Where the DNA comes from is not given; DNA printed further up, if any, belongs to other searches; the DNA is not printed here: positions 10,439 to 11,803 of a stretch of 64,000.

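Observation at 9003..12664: Uncharacterised three-gene membrane module: two paralogous Trp-rich polytopic proteins plus a membrane-anchored SRPBCC/START-like protein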

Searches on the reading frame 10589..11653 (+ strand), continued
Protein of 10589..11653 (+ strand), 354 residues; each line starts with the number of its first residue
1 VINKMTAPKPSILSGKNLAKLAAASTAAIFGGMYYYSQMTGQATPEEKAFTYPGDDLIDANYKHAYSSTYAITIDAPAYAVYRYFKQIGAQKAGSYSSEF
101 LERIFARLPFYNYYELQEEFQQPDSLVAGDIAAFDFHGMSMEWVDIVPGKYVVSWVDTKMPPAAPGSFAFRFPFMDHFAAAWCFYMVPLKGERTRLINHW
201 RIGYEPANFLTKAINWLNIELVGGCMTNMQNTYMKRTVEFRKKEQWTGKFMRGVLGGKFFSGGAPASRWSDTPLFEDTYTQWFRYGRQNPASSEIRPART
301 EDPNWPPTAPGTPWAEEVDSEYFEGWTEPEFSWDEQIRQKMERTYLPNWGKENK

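Call 76: search_protein_families(library=ncbifam, proteins=[P0209, P0211, P0225, P0231, P0232, P0240, L173:992-2164:+, L173:2938-3879:+], max_evalue=0.001)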
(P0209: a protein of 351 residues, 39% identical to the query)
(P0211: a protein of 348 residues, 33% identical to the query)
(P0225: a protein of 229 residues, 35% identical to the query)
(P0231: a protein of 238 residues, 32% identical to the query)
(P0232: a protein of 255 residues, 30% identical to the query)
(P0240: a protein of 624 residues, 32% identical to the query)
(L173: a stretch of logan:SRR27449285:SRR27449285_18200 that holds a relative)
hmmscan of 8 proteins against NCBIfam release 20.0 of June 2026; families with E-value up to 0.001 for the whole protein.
P0209 (351 aa): 0 families

P0211 (348 aa): 0 families

P0225 (229 aa): 0 families

P0231 (238 aa): 0 families

P0232 (255 aa): 0 families

P0240 (624 aa): 7 families
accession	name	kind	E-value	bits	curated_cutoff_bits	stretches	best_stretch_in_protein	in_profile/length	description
NF008845.0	PRK11883.1-5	equivalog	2.2e-07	29.6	560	0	211-312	247-338/468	protoporphyrinogen oxidase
TIGR03467.1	HpnE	equivalog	2.8e-07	30.2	283.05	1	6-149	2-149/430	hydroxysqualene dehydroxylase HpnE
TIGR01292.1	TRX_reduct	equivalog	4.5e-06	25.7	343.45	0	201-247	65-111/300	thioredoxin-disulfide reductase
NF008841.0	PRK11883.1-1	equivalog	4.5e-05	22.5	517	0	203-254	230-281/453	protoporphyrinogen oxidase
TIGR00275.1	TIGR00275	subfamily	0.00024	20.1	183.8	0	6-74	2-70/401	aminoacetone oxidase family FAD-binding enzyme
TIGR03140.1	AhpF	equivalog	0.00059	18.5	502.9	0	209-271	284-347/515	alkyl hydroperoxide reductase subunit F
TIGR00562.1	proto_IX_ox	equivalog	0.00094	17.9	97.85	0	4-31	4-31/470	protoporphyrinogen oxidase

L173:992-2164:+ (390 aa): 6 families
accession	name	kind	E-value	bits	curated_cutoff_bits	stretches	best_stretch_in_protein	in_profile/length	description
TIGR03467.1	HpnE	equivalog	1.9e-07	30.8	283.05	0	8-41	2-37/430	hydroxysqualene dehydroxylase HpnE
TIGR00562.1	proto_IX_ox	equivalog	6.1e-06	25.1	97.85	0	190-265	222-294/470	protoporphyrinogen oxidase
TIGR00275.1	TIGR00275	subfamily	2.8e-05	23.1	183.8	1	7-33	1-27/401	aminoacetone oxidase family FAD-binding enzyme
TIGR01292.1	TRX_reduct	equivalog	0.00033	19.6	343.45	0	6-48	2-45/300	thioredoxin-disulfide reductase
NF008841.0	PRK11883.1-1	equivalog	0.00037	19.5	517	0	217-266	236-284/453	protoporphyrinogen oxidase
TIGR04018.1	Bthiol_YpdA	hypoth_equivalog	0.0009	18.1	339.9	0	7-33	2-28/316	YpdA family putative bacillithiol disulfide reductase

L173:2938-3879:+ (313 aa): 54 families (the best 25 are shown)
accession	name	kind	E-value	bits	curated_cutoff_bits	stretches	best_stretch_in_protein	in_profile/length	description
NF038196.1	ferrodoxin_EFR1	subfamily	3e-11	43.8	75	1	233-297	172-236/242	EFR1 family ferrodoxin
NF058577.1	FdxA_fam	equivalog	5.1e-11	42.6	65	1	243-289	5-52/52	4Fe-4S ferredoxin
NF040864.1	HgcB_ferredoxin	equivalog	1.3e-10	40.9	99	1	244-293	13-64/93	mercury methylation ferredoxin HgcB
NF045874.1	Vhu_polyferre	exception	5.9e-10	38.4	600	1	209-302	161-255/381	F420-non-reducing hydrogenase associated-polyferredoxin VhuB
TIGR02700.1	flavo_MJ0208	hypoth_equivalog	8.3e-10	38.3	251.35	1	244-296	147-200/234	dihydromethanopterin reductase (acceptor)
NF040684.1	PorD_Arch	equivalog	1.2e-09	38.1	120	1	244-294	31-83/85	pyruvate synthase subunit PorD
TIGR01944.1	rnfB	subfamily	2e-09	37.3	68.7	1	236-302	106-172/190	RnfABCDGE type electron transport complex subunit B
TIGR02179.1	PorD_KorD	subfamily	2.4e-09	37.2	60.05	1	244-293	24-75/78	2-oxoacid:acceptor oxidoreductase, delta subunit, pyruvate/2-ketoisovalerate family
NF040770.1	hetero_SS_HdrA2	exception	9.9e-09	33.8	1100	1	243-297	574-630/777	CoB-CoM heterodisulfide reductase HdrA2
NF003475.0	PRK05113.1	equivalog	1.8e-08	34.5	203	1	235-297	105-167/190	electron transport complex subunit RsxB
TIGR03287.1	methan_mark_16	hypoth_equivalog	3.3e-08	32.4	363.95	1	244-294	301-351/391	methanogenesis marker 16 metalloprotein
NF005415.0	PRK06991.1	equivalog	7.9e-08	32.3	281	1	244-292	84-134/284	electron transport complex subunit RsxB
NF045490.1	FdxA_Protbact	equivalog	1.2e-07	31.9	135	1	243-300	5-63/104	ferredoxin FdxA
TIGR04105.1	FeFe_hydrog_B1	subfamily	2e-07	30.1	450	1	242-290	108-159/462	monomeric [FeFe] hydrogenase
NF042909.1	FMH_DH_FwdF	exception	2.2e-07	30.3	375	1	212-299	66-164/336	tungsten-dependent formylmethanofuran dehydrogenase subunit FwdF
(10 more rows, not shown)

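Call 78: search_protein_families(library=pfam, proteins=[P0270, P0291, P0302, P0268, P0230, P0272, P0340, P0354], max_evalue=0.01)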
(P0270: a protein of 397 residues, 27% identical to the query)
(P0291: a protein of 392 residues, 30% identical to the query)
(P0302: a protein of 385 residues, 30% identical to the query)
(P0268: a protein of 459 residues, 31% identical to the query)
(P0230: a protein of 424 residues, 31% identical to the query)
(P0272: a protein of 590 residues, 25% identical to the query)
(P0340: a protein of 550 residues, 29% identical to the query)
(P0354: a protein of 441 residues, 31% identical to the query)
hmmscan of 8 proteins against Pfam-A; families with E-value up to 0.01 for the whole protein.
P0270 (397 aa): 2 families
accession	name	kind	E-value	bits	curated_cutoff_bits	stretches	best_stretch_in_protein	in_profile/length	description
PF04140.19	ICMT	-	0.00087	20.1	24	1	70-122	29-80/95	Isoprenylcysteine carboxyl methyltransferase (ICMT) family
PF04191.18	PEMT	-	0.001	19.9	25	1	79-144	40-105/105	Phospholipid methyltransferase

P0291 (392 aa): 1 family
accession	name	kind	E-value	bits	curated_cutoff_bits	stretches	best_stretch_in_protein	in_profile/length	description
PF10604.15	Polyketide_cyc2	-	0.0049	17.6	27.4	0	223-384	3-142/142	Polyketide cyclase / dehydrase and lipid transport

P0302 (385 aa): 1 family
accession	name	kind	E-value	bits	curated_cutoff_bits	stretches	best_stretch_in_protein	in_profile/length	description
PF04140.19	ICMT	-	0.00038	21.3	24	1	62-108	27-73/95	Isoprenylcysteine carboxyl methyltransferase (ICMT) family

P0268 (459 aa): 0 families

P0230 (424 aa): 1 family
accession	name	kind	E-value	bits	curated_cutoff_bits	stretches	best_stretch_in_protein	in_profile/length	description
PF10604.15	Polyketide_cyc2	-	2.7e-07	31.4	27.4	1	26-188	2-142/142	Polyketide cyclase / dehydrase and lipid transport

P0272 (590 aa): 0 families

P0340 (550 aa): 1 family
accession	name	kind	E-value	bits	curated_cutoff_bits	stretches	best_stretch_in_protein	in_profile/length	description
PF10604.15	Polyketide_cyc2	-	0.0005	20.8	27.4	0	389-428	8-41/142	Polyketide cyclase / dehydrase and lipid transport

P0354 (441 aa): 1 family
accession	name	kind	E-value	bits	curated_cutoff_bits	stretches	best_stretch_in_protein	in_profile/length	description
PF10604.15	Polyketide_cyc2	-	6.8e-06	26.9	27.4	0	270-411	5-127/142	Polyketide cyclase / dehydrase and lipid transport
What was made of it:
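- M-like domains are also fused to a 4-TM domain that resembles ICMT/PEMT (call 78).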

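Call 79: search_solved_structures(query=A4, max_evalue=10, show_alignments=1)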
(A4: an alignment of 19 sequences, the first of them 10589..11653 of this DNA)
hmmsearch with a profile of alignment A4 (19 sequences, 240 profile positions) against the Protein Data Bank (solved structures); distinct sequences matched with E-value up to 10: 4.
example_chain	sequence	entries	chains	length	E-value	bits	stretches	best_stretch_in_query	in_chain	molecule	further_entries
4xrw_A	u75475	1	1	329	0.00084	21.7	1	47-77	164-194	BexL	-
2c5s_A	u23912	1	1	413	0.29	13.4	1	172-229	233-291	PROBABLE THIAMINE BIOSYNTHESIS PROTEIN THII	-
7nyw_I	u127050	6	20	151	0.41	13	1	160-235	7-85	Macrodomain Ter protein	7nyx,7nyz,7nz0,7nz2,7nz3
4ctd_A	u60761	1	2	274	1.3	11.3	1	104-129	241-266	OUTER MEMBRANE PROTEIN G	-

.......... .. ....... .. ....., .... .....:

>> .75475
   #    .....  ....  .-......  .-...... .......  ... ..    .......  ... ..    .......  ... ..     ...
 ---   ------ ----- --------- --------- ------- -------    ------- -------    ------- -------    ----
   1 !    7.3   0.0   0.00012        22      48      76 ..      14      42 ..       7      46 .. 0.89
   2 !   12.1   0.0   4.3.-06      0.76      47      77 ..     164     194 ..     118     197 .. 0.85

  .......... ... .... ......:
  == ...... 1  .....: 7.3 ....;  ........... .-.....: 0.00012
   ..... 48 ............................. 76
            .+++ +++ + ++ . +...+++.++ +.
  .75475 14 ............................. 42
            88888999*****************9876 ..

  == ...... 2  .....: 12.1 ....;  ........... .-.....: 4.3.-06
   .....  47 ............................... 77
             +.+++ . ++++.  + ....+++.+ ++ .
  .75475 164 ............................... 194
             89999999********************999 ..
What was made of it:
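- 10736..11308 (+): SRPBCC (helix-grip) core of M, about residues 50-240. It includes a highly conserved but poorly modelled segment at residues 90-123. The superfamily profile hits BexL ARO/CYC with E = 8e-4 (call 79).
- On SRPBCC superfamily (helix-grip fold): The superfamily profile hits BexL with E = 8e-4 (call 79).
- The closest PDB sequence hit is the ARO/CYC BexL (call 79).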
